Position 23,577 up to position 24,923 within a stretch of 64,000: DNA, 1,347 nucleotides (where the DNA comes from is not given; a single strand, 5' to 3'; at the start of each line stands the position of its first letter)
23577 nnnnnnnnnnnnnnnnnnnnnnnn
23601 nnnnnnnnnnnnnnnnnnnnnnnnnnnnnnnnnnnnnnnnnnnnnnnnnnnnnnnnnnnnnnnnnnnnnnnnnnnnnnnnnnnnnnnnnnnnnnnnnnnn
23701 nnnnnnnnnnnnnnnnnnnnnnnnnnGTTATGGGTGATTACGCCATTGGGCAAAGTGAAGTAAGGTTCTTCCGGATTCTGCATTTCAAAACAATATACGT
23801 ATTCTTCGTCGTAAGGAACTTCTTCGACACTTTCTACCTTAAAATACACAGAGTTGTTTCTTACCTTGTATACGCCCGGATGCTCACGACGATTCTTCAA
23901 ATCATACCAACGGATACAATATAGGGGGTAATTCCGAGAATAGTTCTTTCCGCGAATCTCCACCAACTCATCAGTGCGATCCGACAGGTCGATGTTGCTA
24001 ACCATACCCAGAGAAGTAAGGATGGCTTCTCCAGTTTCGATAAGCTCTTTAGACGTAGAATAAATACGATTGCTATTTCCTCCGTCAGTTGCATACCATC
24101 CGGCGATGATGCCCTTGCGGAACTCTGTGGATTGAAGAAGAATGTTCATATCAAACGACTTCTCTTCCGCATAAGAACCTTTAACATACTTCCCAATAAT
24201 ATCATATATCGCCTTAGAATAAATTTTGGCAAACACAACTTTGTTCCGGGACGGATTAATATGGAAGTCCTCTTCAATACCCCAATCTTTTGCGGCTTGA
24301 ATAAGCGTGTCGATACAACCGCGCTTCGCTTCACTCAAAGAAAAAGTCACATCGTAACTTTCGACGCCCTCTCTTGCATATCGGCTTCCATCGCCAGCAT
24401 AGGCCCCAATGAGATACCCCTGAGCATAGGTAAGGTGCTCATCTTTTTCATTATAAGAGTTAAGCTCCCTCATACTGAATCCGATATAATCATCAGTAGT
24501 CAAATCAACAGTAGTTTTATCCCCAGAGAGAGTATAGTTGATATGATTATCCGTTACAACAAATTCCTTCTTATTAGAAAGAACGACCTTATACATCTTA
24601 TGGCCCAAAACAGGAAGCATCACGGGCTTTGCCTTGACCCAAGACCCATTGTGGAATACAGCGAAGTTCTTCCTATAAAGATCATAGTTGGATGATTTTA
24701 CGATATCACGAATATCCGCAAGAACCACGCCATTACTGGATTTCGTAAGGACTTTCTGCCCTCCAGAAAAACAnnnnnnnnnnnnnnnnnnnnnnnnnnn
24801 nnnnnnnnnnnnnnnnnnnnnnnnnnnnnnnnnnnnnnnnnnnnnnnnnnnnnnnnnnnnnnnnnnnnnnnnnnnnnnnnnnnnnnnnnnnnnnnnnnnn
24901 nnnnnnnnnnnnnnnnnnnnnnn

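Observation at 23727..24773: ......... homing-endonuclease intein inside nrdD at the conserved SCC|CRL active-site region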

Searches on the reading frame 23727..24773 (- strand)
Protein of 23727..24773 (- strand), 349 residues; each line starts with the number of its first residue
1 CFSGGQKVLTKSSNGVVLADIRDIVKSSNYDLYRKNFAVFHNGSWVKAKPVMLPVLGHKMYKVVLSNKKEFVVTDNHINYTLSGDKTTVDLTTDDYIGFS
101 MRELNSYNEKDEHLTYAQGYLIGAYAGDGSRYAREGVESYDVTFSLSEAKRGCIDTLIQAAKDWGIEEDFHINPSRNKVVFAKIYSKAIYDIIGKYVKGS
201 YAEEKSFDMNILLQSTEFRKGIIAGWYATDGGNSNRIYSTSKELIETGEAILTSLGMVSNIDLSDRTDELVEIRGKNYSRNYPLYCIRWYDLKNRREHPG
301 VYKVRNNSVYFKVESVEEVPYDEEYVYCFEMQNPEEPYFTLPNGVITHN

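Call 5: search_protein_families(library=pfam, proteins=[window:23727-24773:-], max_evalue=10)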
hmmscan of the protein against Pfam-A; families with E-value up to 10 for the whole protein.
seq(349 aa): 2 families
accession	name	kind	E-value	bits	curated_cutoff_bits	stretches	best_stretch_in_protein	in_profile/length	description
PF14890.11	Intein_splicing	-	3.2e-07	30.7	35.8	1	57-349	47-155/155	Intein splicing domain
PF14528.11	LAGLIDADG_3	-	1.4e-05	25.7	22.5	2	218-264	2-55/82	LAGLIDADG-like domain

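Call 6: search_protein_families(library=ncbifam, proteins=[window:23727-24773:-], max_evalue=10)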
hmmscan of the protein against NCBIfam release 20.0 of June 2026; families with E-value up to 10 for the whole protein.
seq(349 aa): 2 families
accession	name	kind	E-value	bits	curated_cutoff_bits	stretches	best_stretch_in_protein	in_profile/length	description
NF011491.0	PRK14898.1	equivalog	1.7e-07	29.7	783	2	113-273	240-395/860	DNA-directed RNA polymerase subunit A''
TIGR01445.1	intein_Nterm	domain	4.9e-06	27.4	24.5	1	1-77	1-79/83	intein N-terminal splicing region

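Call 10: find_homologous_proteins(query=window:23727-24773:-, max_evalue=0.001)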
Query seq(349 aa) (349 aa): 86 proteins with E <= 0.001 among 1489 candidates.
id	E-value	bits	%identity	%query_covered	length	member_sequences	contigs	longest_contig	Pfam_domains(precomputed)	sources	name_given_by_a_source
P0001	5.1e-106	373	53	100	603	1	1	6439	PF14890.12,PF13597.12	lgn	-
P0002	3.5e-105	370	52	100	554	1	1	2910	PF14528.12,PF14890.12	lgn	-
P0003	5.2e-102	360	53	100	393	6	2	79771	PF14528.12,PF14890.12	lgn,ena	-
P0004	8.0e-101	356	49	100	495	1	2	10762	PF14890.12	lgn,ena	-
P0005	3.2e-100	354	51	100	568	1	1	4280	PF14890.12,PF13597.12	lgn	-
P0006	3.3e-100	354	52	92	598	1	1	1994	PF14528.12,PF14890.12,PF13597.12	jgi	jgi:hypothetical protein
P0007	6.9e-100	353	50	100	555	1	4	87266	PF14528.12,PF14890.12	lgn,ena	-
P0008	7.3e-99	349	49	100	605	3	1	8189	PF14890.12,PF13597.12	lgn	-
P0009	1.1e-98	349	50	100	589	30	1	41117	PF14890.12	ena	-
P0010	3.5e-97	344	49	100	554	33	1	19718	PF14528.12,PF14890.12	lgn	-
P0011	4.1e-97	344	50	100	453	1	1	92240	PF14890.12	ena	-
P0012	4.5e-94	334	49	100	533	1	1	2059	PF14528.12,PF14890.12,PF13597.12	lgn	-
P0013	4.6e-94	334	49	100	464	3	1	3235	PF14890.12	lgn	-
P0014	4.6e-94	334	48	100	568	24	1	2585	PF14528.12,PF14890.12,PF13597.12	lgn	-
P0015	5.4e-94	333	48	100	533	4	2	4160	PF14890.12,PF13597.12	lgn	-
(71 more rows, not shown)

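Call 23: search_solved_structures(query=window:23727-24773:-, max_evalue=10, show_alignments=3)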
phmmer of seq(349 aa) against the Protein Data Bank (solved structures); distinct sequences matched with E-value up to 10: 0.

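Call 41: predict_structure(alignment_id=A1)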
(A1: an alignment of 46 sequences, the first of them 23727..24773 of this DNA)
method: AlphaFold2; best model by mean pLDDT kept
length: 349 residues; sequences in the alignment: 46
mean_pLDDT: 91.9   pTM: 0.91
mean pLDDT of the five models: 91.9, 91.3, 91.2, 89.5, 89.4
residues with pLDDT >= 90: 268; 70-90: 58; 50-70: 23; < 50: 0
segments of 3 or more residues with pLDDT < 50: none
pLDDT, mean of each block of 10 residues (from residue 1): 97 94 83 81 95 93 97 97 97 98 95 98 95 89 88 92 95 85 95 95 94 98 94 87 97 97 73 65 88 89 95 98 95 94 94
secondary structure, 60 per line:
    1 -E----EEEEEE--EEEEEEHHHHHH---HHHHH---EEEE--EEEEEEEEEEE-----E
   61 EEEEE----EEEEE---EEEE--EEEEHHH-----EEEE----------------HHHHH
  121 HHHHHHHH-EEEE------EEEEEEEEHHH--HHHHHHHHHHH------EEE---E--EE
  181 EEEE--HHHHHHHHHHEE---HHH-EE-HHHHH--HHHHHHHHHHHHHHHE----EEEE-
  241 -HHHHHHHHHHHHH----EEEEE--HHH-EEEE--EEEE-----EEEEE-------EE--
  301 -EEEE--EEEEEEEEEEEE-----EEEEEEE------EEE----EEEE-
elements in order: E7-12 E15-20 H21-26 H30-34 E38-41 E44-54 E60-65 E70-74 E78-81 E84-87 E96-99 H116-128 E130-133 E140-147 H153-163 E170-172 E179-184 H187-196 H209-213 H216-230 E236-239 H242-254 E259-263 E270-273 E276-279 E285-289 E302-305 E308-319 E325-331 E338-340 E345-348

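Call 45: fold_search(model_id=the predicted structure, library=pdb)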
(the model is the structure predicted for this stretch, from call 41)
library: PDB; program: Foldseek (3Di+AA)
matches with E <= 10: 935; with E <= 0.001: 60
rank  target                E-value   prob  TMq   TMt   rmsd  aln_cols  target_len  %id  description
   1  7qsu                  3.9e-14  1.00  0.67  0.65   6.5       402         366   15  Crystal structure of homing endonuclease-associated TliVMA intein (C1A, d333-339) (released 2022-03-30)
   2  7qst                  1.5e-12  1.00  0.70  0.68   4.8       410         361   12  Crystal structure of homing endonuclease-associated PhoVMA intein (C1A) (released 2022-03-30)
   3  7qss                  5.3e-12  1.00  0.70  0.58   6.0       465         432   13  Crystal structure of homing endonuclease-associated TliVMA intein (C1A) (released 2022-03-30)
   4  1dq3                  7.4e-12  1.00  0.67  0.53   6.9       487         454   12  CRYSTAL STRUCTURE OF AN ARCHAEAL INTEIN-ENCODED HOMING ENDONUCLEASE PI-PFUI (released 2000-07-05)
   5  2cw7                  1.2e-11  1.00  0.71  0.48   7.8       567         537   12  Crystal structure of intein homing endonuclease II (released 2006-04-18)
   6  1ef0_A                4.1e-11  1.00  0.63  0.53   7.6       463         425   12  CRYSTAL STRUCTURE OF PI-SCEI MINIPRECURSOR (released 2000-06-07)
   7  1vde_A                4.4e-11  1.00  0.62  0.52   7.8       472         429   14  PI-SCEI, A HOMING ENDONUCLEASE WITH PROTEIN SPLICING ACTIVITY (released 1998-04-08)
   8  1vde_B                4.9e-11  1.00  0.61  0.51   8.0       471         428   14  PI-SCEI, A HOMING ENDONUCLEASE WITH PROTEIN SPLICING ACTIVITY (released 1998-04-08)
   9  1lws_A                2.6e-10  1.00  0.61  0.51   7.9       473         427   14  Crystal structure of the intein homing endonuclease PI-SceI bound to its recognition sequence (released 2002-09-27)
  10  1dfa                  5.3e-10  1.00  0.58  0.51   8.4       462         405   13  CRYSTAL STRUCTURE OF PI-SCEI IN C2 SPACE GROUP (released 1999-12-08)
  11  1jva_B                9.2e-10  1.00  0.59  0.50   9.0       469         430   12  CRYSTAL STRUCTURE OF THE VMA1-DERIVED ENDONUCLEASE BEARING THE N AND C EXTEIN PROPEPTIDES (released 2002-08-29)
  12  1lwt_A                1.2e-09  1.00  0.62  0.50   7.5       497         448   13  Crystal structure of the intein homing endonuclease PI-SceI bound to its substrate DNA (Ca2+ free) (released 2002-09-27)
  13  1um2_B                1.6e-09  1.00  0.63  0.53   8.8       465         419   12  Crystal Structure of the Vma1-Derived Endonuclease with the Ligated Extein Segment (released 2004-09-22)
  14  1jva_A                9.9e-09  1.00  0.57  0.48   8.2       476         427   12  CRYSTAL STRUCTURE OF THE VMA1-DERIVED ENDONUCLEASE BEARING THE N AND C EXTEIN PROPEPTIDES (released 2002-08-29)
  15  4unb_G                1.2e-08  1.00  0.37  0.68   4.0       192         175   18  THE CRYSTAL STRUCTURE OF I-DMOI IN COMPLEX WITH ITS TARGET DNA AT 6 DAYS INCUBATION IN 5MM MN (STATE 5) (released 2014-12-17)
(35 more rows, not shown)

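Call 50: search_solved_structures(query=A2, max_evalue=10, show_alignments=4)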
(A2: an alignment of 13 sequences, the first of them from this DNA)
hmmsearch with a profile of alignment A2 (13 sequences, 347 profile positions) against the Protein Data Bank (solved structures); distinct sequences matched with E-value up to 10: 15.
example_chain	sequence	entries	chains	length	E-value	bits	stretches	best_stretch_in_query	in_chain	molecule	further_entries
6qaz_A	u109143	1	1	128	0.0039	19.3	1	53-86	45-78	cyanophage-like gp41-1 intein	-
6riz_A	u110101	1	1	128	0.0062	18.7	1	53-86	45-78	gp41-1 intein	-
1b24_A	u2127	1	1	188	0.062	15.4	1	111-259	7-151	Homing endonuclease I-DmoI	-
2vs8_A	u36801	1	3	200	0.068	15.3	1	109-264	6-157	HOMING ENDONUCLEASE I-DMOI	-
2vs7_A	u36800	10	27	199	0.076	15.1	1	110-259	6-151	HOMING ENDONUCLEASE I-DMOI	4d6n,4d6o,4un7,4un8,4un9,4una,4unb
5o6i_A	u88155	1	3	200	0.079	15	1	109-261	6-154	Homing endonuclease I-DmoI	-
4un7_G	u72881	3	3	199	0.085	14.9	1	114-264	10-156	HOMING ENDONUCLEASE I-DMOI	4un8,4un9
5a0w_A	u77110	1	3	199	0.088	14.9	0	110-190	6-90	HOMING ENDONUCLEASE I-DMOI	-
5ak9_A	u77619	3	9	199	0.09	14.8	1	110-194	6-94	HOMING ENDONUCLEASE I-DMOI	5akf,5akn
5o6g_A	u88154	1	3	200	0.1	14.6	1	109-264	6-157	Homing endonuclease I-DmoI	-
7o2z_H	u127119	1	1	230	0.11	14.6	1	286-338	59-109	anti-PAS Fab 2.2 chimeric heavy chain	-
5o9i_A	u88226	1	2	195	0.11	14.5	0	52-94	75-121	Transcription initiation factor IIB,Transcription initiation factor IIB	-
2cw7_A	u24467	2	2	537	0.45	12.5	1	185-258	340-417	Endonuclease PI-PkoII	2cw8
2ohf_A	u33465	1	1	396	0.61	12.1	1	62-125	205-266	GTP-binding protein 9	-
1mi8_A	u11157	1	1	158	1.5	10.9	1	46-96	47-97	DnaB intein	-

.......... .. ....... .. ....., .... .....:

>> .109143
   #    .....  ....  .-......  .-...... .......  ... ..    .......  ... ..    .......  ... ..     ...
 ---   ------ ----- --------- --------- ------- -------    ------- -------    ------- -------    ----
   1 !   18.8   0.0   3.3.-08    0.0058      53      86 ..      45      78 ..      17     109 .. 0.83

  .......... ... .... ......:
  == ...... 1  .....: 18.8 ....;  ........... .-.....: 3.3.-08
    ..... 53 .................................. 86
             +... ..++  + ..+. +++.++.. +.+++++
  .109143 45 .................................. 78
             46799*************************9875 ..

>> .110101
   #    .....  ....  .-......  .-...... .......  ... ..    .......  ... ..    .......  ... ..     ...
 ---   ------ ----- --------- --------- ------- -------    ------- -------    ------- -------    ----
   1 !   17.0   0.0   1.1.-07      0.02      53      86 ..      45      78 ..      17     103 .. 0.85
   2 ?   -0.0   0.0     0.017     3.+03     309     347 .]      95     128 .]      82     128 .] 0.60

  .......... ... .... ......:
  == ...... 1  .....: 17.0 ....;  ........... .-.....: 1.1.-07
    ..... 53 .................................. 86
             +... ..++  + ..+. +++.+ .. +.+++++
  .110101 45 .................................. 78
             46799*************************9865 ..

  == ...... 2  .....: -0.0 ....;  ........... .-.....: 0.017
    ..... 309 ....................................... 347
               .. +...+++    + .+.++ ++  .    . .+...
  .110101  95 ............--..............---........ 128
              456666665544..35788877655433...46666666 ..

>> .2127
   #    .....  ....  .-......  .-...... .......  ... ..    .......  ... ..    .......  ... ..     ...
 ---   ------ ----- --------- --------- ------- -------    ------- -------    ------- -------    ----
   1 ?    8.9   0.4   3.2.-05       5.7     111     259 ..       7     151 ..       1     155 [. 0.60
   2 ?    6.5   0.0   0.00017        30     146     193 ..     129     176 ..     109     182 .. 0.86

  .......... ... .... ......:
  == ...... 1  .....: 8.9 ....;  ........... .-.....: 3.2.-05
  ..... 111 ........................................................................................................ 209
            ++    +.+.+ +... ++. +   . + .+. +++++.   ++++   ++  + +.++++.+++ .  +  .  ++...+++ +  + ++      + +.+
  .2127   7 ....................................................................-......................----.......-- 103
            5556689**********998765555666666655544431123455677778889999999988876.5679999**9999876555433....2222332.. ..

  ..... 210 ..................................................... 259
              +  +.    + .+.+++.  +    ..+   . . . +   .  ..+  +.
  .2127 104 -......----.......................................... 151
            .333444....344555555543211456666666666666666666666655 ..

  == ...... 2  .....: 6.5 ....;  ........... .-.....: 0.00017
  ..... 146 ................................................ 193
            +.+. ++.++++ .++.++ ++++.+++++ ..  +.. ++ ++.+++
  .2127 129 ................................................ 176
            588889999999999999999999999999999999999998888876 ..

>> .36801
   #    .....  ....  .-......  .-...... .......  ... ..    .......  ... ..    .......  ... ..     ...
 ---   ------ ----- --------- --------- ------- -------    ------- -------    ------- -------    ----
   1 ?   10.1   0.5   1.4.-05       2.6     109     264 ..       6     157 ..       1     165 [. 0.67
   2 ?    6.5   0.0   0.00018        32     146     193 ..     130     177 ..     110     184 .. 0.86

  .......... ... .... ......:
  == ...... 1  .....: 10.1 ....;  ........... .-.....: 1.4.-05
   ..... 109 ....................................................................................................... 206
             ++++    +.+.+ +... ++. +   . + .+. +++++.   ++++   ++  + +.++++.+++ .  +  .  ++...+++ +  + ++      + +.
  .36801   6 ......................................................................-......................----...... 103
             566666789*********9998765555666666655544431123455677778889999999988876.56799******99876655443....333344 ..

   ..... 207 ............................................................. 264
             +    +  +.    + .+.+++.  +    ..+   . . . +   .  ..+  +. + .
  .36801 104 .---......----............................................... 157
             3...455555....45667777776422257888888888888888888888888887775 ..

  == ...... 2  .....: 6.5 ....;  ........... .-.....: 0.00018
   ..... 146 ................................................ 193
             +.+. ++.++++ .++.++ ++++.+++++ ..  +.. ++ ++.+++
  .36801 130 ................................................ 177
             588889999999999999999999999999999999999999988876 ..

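Call 69: find_related_loci(query=A2, collection=genome_contigs, flank=3000)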
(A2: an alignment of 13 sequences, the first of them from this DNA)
Query A2 (349 aa) in genome_contigs; peptide patterns used: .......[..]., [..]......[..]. (x = any residue, [..] = any of these).
19 stretches matched a pattern; 15 encode a relative of the query (tblastn E <= 1e-3); 14 distinct loci.
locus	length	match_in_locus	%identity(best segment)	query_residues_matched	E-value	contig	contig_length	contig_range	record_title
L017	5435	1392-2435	54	1-349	2e-127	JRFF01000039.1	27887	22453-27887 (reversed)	MAG: Candidatus Izimaplasma bacterium HR2 KQ78_contig000039, whole genome shotgun sequence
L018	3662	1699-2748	51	1-349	5e-121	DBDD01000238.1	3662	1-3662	MAG TPA_asm: Christensenella sp. UBA941 UBA941_contig_21344, whole genome shotgun sequence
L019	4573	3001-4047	52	1-349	1e-107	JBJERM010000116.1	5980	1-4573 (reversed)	MAG: Ruminiclostridium sp. isolate EHIM01_bin.006 NODE_2029_length_5980_cov_5.417553, whole genome shotgun sequence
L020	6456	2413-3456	50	1-349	9e-106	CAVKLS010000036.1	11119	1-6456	bacterium isolate H07689-L1_cleanbin_000035 genome assembly, contig: Spades_H07689-L1_contig_3137, whole genome shotgun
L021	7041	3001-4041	48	1-349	2e-100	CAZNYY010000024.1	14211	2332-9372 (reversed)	MAG TPA_asm: uncultured Oscillospiraceae bacterium isolate binchicken_co173_416 genome assembly, contig: NODE_14513_leng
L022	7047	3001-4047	47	1-349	4e-100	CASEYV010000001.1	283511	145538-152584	uncultured bacterium isolate O97_L4_313313_idba_bin.81 genome assembly, contig: O97_L4_313313_idba_bin.81.fa_scaffold_15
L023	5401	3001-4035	43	1-349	3e-85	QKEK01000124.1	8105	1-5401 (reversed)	MAG: Clostridia bacterium isolate SZUA-474 scaffold_36025, whole genome shotgun sequence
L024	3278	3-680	50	125-349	4e-63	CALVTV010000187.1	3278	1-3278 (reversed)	MAG: uncultured Clostridia bacterium isolate E09__bin42 genome assembly, contig: E09__k127_113101, whole genome shotgun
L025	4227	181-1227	43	1-349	4e-87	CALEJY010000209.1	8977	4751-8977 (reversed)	MAG TPA_asm: uncultured Candidatus Melainabacteria bacterium isolate SRR1747039_bin.65_CONCOCT_v1.1_MAG genome assembly,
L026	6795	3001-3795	36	1-349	2e-55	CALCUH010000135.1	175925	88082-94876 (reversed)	MAG TPA_asm: uncultured Bacteroidales bacterium isolate SRR6425797_bin.114_CONCOCT_v1.1_MAG genome assembly, contig: ERZ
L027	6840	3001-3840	35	61-349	2e-38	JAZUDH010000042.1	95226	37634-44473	MAG: Lachnospiraceae bacterium isolate T1900045310_TH20190080.MAGScoT_cleanbin_000005 SGB_6215_k141_1892237, whole genom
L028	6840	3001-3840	35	61-349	2e-38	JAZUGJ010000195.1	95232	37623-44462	MAG: Paludibacteraceae bacterium isolate T1900045285_TH20190055.MAGScoT_cleanbin_000082 SGB_5991_k141_2559468, whole gen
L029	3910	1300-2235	31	39-349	2e-35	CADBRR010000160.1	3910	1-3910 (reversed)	MAG: uncultured Clostridiales bacterium isolate RUG14239 genome assembly, contig: RUG14239_asm_160, whole genome shotgun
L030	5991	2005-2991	32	2-349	6e-35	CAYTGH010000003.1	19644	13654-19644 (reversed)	MAG TPA_asm: uncultured Candidatus Saccharibacteria bacterium isolate binchicken_co181_178 genome assembly, contig: NODE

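Call 70: find_related_loci(query=A2, collection=viral_contigs, flank=3000)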
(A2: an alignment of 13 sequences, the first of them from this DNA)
Query A2 (349 aa) in viral_contigs; peptide patterns used: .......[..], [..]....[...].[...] (x = any residue, [..] = any of these).
120 stretches matched a pattern; 96 encode a relative of the query (tblastn E <= 1e-3); the best 80 are kept; 80 distinct loci.
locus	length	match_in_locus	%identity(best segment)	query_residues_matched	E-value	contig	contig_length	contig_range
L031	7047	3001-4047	100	1-349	0e+0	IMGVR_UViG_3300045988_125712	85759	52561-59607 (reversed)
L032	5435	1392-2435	54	1-349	1e-126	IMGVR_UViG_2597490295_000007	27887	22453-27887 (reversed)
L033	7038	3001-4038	53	1-349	5e-113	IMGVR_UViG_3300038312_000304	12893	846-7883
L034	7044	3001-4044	51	1-349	1e-110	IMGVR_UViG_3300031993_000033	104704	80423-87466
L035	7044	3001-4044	51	1-349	1e-110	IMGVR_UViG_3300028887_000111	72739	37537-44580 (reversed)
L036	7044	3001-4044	53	1-349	1e-110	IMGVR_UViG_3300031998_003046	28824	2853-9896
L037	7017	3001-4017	50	1-349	2e-110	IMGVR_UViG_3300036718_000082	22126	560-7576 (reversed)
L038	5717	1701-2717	50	1-349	2e-110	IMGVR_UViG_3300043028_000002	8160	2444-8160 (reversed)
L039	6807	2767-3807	52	1-349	1e-109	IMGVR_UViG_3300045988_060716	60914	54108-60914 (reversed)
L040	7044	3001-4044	50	1-349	1e-109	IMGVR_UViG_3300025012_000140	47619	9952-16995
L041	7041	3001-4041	52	1-349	7e-109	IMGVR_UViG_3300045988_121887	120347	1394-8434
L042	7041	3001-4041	49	1-349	8e-109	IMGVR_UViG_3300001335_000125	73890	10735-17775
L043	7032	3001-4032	52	1-349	2e-108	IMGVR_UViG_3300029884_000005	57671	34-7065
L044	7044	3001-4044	52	1-349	2e-108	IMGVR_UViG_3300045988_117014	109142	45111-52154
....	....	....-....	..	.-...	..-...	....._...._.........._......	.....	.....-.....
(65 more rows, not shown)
